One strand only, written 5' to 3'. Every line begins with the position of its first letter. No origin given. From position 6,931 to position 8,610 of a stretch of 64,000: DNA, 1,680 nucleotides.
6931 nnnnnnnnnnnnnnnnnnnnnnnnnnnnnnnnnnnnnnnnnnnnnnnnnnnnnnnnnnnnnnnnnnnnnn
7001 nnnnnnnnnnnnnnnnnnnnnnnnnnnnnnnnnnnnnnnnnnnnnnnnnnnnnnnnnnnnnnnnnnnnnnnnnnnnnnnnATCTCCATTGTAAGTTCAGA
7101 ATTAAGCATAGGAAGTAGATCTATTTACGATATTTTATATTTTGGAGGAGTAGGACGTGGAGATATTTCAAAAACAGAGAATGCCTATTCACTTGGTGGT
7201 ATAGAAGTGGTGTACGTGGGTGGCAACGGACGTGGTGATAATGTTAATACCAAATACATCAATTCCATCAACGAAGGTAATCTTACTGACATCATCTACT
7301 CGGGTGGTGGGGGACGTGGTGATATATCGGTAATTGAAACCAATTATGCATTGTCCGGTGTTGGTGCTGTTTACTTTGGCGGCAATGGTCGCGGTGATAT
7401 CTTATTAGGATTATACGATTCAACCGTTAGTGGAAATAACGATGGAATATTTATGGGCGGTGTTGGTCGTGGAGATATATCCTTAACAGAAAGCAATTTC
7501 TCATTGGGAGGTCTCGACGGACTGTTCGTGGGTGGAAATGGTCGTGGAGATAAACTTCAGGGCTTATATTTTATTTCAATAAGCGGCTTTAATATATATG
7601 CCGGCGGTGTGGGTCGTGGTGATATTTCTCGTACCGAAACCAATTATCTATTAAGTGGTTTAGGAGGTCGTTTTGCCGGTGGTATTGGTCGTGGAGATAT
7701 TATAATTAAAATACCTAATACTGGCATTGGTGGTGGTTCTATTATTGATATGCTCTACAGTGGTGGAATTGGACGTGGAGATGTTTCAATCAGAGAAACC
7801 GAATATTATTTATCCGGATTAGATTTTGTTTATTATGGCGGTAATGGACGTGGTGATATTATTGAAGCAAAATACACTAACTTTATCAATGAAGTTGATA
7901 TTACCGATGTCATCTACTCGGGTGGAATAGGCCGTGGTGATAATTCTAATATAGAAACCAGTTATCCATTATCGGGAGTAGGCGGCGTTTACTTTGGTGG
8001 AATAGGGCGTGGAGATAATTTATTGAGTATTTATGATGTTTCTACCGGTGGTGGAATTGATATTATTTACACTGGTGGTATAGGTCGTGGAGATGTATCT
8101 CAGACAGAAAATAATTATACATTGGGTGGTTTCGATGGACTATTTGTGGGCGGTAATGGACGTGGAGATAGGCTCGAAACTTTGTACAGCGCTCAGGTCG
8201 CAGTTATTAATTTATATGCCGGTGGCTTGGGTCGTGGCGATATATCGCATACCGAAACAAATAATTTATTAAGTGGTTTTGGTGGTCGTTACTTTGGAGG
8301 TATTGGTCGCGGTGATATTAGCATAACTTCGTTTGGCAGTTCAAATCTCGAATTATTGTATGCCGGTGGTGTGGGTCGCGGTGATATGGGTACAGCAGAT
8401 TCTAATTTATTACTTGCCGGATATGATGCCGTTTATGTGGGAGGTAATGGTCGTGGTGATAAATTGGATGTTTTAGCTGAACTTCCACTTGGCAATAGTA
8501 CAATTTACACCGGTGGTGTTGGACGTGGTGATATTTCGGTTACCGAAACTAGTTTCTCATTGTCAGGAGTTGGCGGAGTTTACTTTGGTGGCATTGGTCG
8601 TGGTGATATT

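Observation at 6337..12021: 1894-aa T9SS protein with 41 exact RGD motifs in a two-unit alternating repeat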

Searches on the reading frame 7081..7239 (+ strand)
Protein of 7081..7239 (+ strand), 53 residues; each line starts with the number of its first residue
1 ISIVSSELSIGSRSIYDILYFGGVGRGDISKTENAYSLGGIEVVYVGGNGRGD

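Call 23: search_protein_representatives(alignment_id=A1)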
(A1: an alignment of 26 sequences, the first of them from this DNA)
Query: 26 sequences, 53 profile positions. Proteins with E-value up to 0.001 (for the whole library): 101; up to 1e-10: 33; up to 1e-30: 4. The best 101 are listed.
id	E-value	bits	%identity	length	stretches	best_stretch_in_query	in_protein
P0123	5.8e-60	215.0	-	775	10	10-53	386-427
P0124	2.7e-50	184.1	-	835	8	8-53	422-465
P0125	4.3e-33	129.0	-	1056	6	10-53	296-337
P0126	6.4e-33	128.4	-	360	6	12-53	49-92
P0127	8.5e-27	108.8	-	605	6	11-53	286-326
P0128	1.2e-26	108.3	-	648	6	18-53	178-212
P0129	5.2e-26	106.3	-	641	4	7-52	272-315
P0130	1.2e-24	101.9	-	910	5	13-53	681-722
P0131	3.9e-23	97.1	-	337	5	9-53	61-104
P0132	1.6e-21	91.9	-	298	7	16-53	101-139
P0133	2.0e-21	91.6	-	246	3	16-53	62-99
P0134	1.0e-20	89.3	-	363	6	4-53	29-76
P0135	1.3e-19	85.8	-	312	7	13-53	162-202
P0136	6.1e-19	83.6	-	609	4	10-53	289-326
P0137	3.4e-17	78.1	-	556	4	18-53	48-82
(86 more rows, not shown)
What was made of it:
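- Tried and rejected: The exhaustive profile search was what revealed the family (call 23).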

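Call 25: find_homologous_proteins(query=A1, max_evalue=0.001)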
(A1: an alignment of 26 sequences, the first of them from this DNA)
Query A1 (26 sequences): 695 candidates shared short words with the query, none scored E <= 0.001.
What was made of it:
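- Tried and rejected: With the unit alignment it found nothing at all (call 25, a wasted search).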

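Call 30: search_solved_structures(query=A1, max_evalue=10, show_alignments=2)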
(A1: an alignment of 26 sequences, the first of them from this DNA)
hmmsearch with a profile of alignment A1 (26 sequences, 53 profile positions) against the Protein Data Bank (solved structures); distinct sequences matched with E-value up to 10: 1.
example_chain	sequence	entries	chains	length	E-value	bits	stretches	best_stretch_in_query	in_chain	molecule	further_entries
4xin_A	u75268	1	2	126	0.36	13.9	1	7-45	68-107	LpqH orthologue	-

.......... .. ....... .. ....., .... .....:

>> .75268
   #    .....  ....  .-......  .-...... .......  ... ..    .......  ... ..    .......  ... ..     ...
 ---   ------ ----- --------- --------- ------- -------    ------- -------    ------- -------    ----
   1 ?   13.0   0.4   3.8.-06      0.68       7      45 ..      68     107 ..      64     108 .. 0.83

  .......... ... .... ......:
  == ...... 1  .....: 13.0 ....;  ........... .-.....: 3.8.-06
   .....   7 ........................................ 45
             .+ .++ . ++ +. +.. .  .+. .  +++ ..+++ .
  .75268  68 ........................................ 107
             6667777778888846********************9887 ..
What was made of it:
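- Tried and rejected: A profile of the double unit against PDB sequences gave only a chance hit at E 0.36 (call 30).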

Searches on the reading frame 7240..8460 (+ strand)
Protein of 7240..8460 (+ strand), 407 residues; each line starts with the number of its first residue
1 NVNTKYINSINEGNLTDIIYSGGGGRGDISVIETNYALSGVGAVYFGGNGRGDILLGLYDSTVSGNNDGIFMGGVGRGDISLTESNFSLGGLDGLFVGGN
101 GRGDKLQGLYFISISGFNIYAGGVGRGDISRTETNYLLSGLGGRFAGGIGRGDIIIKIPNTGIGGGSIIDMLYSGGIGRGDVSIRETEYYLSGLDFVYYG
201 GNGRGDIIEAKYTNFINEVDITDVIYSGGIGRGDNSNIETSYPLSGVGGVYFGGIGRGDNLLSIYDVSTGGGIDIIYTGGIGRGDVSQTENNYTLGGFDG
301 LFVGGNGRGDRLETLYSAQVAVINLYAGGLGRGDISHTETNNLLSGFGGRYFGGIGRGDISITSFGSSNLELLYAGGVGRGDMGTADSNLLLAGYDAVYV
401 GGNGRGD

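Call 36: find_related_loci(query=A2, collection=genome_contigs, flank=10000)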
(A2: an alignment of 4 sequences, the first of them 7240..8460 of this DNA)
Query A2 (407 aa) in genome_contigs; peptide patterns used: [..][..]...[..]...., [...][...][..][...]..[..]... (x = any residue, [..] = any of these).
193 stretches matched a pattern; 25 encode a relative of the query (tblastn E <= 1e-3); 24 distinct loci.
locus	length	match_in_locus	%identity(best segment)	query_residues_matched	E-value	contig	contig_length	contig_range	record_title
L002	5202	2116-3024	37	5-407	9e-28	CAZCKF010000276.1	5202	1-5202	MAG TPA_asm: uncultured Chitinophagaceae bacterium isolate binchicken_co174_29 genome assembly, contig: NODE_2618_length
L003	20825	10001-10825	34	8-407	2e-19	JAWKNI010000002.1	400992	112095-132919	MAG: Flavobacteriales bacterium isolate AC3.41 AC3.41.fa-2, whole genome shotgun sequence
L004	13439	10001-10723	36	19-407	6e-19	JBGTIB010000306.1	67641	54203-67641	MAG: Flavobacteriales bacterium isolate JTS-RE253 k141_502432, whole genome shotgun sequence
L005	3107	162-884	39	15-407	3e-18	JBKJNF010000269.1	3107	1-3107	MAG: Flavobacteriales bacterium isolate ant_bin.361 k117_2814604, whole genome shotgun sequence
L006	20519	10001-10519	38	19-407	7e-17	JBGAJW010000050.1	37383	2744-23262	MAG: Flavobacteriales bacterium isolate MAG_AAO_H125.21 AAOH125-21_opera_contig_2533, whole genome shotgun sequence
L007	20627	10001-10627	33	19-407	8e-17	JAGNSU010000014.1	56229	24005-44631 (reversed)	MAG: Flavobacteriales bacterium isolate Go_SlAct_bin_145 Go_SlAct_1656_length_56229_cov_14.343161, whole genome shotgun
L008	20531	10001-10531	33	10-407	4e-15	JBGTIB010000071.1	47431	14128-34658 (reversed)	MAG: Flavobacteriales bacterium isolate JTS-RE253 k141_12113487, whole genome shotgun sequence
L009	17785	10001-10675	39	19-407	3e-15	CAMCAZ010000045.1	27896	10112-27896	MAG: Chryseobacterium gleum isolate ZE-13nov19-170 genome assembly, contig: ZE-13nov19-C1987, whole genome shotgun seque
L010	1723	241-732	37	19-407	2e-14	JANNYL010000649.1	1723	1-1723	MAG: Flavobacteriales bacterium isolate VAR_34_concoct_196_sub VAR_34_k141_2464378, whole genome shotgun sequence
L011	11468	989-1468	34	15-407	2e-11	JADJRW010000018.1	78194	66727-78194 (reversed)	MAG: Flavobacteriales bacterium isolate Hade_18-Q3-R52-61_BATAC.255 tig00021102-10-785590, whole genome shotgun sequence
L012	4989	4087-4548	33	19-407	1e-10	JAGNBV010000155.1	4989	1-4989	MAG: Bacteroidales bacterium isolate Go_SlDig_bin_165 Go_SlDig_57421_length_4989_cov_18.819416, whole genome shotgun seq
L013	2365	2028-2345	42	15-407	8e-11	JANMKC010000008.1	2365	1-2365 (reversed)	MAG: Flavobacteriales bacterium isolate OTE_64_metabat_257 OTE_64_k141_1633857, whole genome shotgun sequence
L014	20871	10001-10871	34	11-407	3e-16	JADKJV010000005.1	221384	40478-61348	MAG: Chitinophagaceae bacterium isolate Vibo_18-Q3-R45-57_BATAC.411 tig00004181-10-2214000, whole genome shotgun sequenc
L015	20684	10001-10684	35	6-407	2e-17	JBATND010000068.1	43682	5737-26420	MAG: Flavobacteriales bacterium isolate MFD10487_ilm_asm_bin18 k127_4323, whole genome shotgun sequence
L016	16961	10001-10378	36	20-391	2e-9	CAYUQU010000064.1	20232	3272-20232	MAG TPA_asm: uncultured Flavobacteriales bacterium isolate SRP220891_co3_617 genome assembly, contig: NODE_3352_length_2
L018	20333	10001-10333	36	20-407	4e-8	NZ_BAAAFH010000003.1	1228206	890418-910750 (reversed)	Wandonia haliotis strain JCM 16083 sequence03, whole genome shotgun sequence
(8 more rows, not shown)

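Call 40: predict_structure(alignment_id=A2)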
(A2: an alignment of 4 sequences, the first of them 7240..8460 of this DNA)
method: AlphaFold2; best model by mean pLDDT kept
length: 407 residues; sequences in the alignment: 4
mean_pLDDT: 65.1   pTM: 0.60
mean pLDDT of the five models: 65.1, 55.5, 53.0, 49.2, 45.1
residues with pLDDT >= 90: 0; 70-90: 131; 50-70: 254; < 50: 22
segments of 3 or more residues with pLDDT < 50: 1-15, 217-221
pLDDT, mean of each block of 10 residues (from residue 1): 44 54 72 60 71 70 61 75 64 68 74 62 77 67 74 76 56 76 69 67 68 52 65 66 61 72 65 65 68 58 66 62 60 67 57 66 60 69 57 64 63
secondary structure, 60 per line:
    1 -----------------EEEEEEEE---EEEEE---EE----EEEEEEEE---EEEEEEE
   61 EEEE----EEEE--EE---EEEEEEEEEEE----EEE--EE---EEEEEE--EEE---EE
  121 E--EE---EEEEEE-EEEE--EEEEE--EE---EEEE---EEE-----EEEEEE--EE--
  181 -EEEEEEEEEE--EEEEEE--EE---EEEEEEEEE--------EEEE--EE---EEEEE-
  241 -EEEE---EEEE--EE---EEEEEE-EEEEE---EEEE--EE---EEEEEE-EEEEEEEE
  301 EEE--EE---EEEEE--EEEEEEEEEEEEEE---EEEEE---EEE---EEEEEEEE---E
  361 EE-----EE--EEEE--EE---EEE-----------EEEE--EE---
elements in order: E18-25 E29-33 E43-50 E54-64 E69-72 E80-90 E95-97 E105-110 E113-115 E119-121 E129-134 E136-139 E142-146 E154-157 E161-163 E169-174 E182-191 E194-199 E207-215 E224-227 E235-239 E242-245 E249-252 E260-265 E267-271 E275-278 E286-291 E293-303 E311-315 E318-331 E335-339 E343-345 E349-356 E360-362 E372-375 E383-385 E397-400

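Call 44: fold_search(model_id=the predicted structure, library=pdb)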
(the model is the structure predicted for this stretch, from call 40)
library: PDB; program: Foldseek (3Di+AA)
matches with E <= 10: 32; with E <= 0.001: 0
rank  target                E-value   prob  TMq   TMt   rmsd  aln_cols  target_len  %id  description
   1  7eea_B                3.7e-01  0.10  0.22  0.16  14.9       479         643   12  Cyanophage Pam1 tailspike receptor-binding domain (released 2021-10-20)
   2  2odl                  1.1e+00  0.08  0.25  0.27  14.8       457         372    8  Crystal structure of the HMW1 secretion domain from Haemophilus influenzae (released 2007-08-21)
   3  8c50_A                1.4e+00  0.11  0.25  0.27  13.0       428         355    9  Pontibacter korlensis curli subunit CsgA (released 2023-06-28)
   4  8vsb_I                1.4e+00  0.02  0.15  0.13  19.7       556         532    9  L-TGF-b3/GARP (released 2024-09-11)
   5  3sze                  1.6e+00  0.04  0.19  0.11  16.2       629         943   10  Crystal structure of the passenger domain of the E. coli autotransporter EspP (released 2011-10-12)
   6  8yl7_C                1.8e+00  0.03  0.15  0.15  13.8       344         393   10  EDS1-SAG101-NRG1C heterotrimer (released 2025-01-29)
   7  6n2c_A                2.3e+00  0.04  0.17  0.17  13.1       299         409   12  The Crystal Structure of Caldicellulosiruptor hydrothermalis Tapirin C-terminal domain (released 2018-12-19)
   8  2pyh_B                3.2e+00  0.02  0.18  0.19  14.0       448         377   12  Azotobacter vinelandii Mannuronan C-5 epimerase AlgE4 A-module complexed with mannuronan trisaccharide (released 2008-05-27)
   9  6p5t_D                3.2e+00  0.01  0.13  0.09  21.1       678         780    8  Surface-layer (S-layer) RsaA protein from Caulobacter crescentus bound to strontium and iodide (released 2020-01-15)
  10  8vbb_A                3.6e+00  0.03  0.23  0.12  16.1       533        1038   12  The secreted adhesin EtpA of Enterotoxigenic Escherichia coli in complex with the mouse mAb 1G05 (released 2024-09-04)
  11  6n2c_B                4.1e+00  0.01  0.13  0.13  14.8       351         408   12  The Crystal Structure of Caldicellulosiruptor hydrothermalis Tapirin C-terminal domain (released 2018-12-19)
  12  2uve_A                4.3e+00  0.02  0.19  0.15  15.3       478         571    8  Structure of Yersinia enterocolitica Family 28 Exopolygalacturonase (released 2007-05-08)
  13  7eea_A                4.5e+00  0.02  0.20  0.15  14.8       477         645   12  Cyanophage Pam1 tailspike receptor-binding domain (released 2021-10-20)
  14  6p5t_A                4.5e+00  0.01  0.14  0.10  18.9       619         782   10  Surface-layer (S-layer) RsaA protein from Caulobacter crescentus bound to strontium and iodide (released 2020-01-15)
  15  7usl_C                4.5e+00  0.01  0.12  0.09  19.1       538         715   10  Integrin alphaM/beta2 ectodomain in complex with adenylate cyclase toxin RTX751 and M1F5 Fab (released 2022-08-17)
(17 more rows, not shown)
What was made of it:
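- The weak Foldseek neighbours are nearly all beta-solenoids: tailspikes, HMW1, curli CsgA, autotransporter passengers and RTX (call 44).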

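Call 79: list_cluster_members(proteins=[L018:8369-9907:+, L018:9941-10855:+, L001:6360-7934:+, P0002])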
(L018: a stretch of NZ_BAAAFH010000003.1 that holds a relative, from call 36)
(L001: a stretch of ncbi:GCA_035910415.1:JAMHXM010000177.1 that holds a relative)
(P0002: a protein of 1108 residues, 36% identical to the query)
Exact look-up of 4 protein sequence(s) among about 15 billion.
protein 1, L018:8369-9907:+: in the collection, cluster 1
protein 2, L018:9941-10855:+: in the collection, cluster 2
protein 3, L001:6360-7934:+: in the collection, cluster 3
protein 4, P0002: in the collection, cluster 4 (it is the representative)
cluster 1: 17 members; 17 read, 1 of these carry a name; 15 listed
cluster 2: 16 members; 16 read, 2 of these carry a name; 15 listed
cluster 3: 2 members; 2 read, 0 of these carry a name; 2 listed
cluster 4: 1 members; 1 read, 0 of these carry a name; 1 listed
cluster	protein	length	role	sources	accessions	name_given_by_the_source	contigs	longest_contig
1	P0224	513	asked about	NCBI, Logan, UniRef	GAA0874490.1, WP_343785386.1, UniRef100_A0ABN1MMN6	hypothetical protein GCM10009118_08980 [Wandonia haliotis] | Sulfatase-modifying factor enzyme-like domain-containing protein n=1 Tax=Wandonia ...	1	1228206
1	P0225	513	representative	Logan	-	-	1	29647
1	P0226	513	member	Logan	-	-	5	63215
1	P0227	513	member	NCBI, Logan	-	-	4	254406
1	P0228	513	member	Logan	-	-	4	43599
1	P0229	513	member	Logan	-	-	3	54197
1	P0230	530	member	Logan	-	-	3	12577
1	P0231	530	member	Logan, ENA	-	-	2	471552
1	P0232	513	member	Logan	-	-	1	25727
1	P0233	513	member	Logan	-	-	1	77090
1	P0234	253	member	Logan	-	-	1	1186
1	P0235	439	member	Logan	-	-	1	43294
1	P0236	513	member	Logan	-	-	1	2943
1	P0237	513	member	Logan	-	-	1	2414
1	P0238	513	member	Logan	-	-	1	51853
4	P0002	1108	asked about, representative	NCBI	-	-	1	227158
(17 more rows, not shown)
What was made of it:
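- One cultured carrier, Wandonia haliotis, came from an abalone (calls 36, 79).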
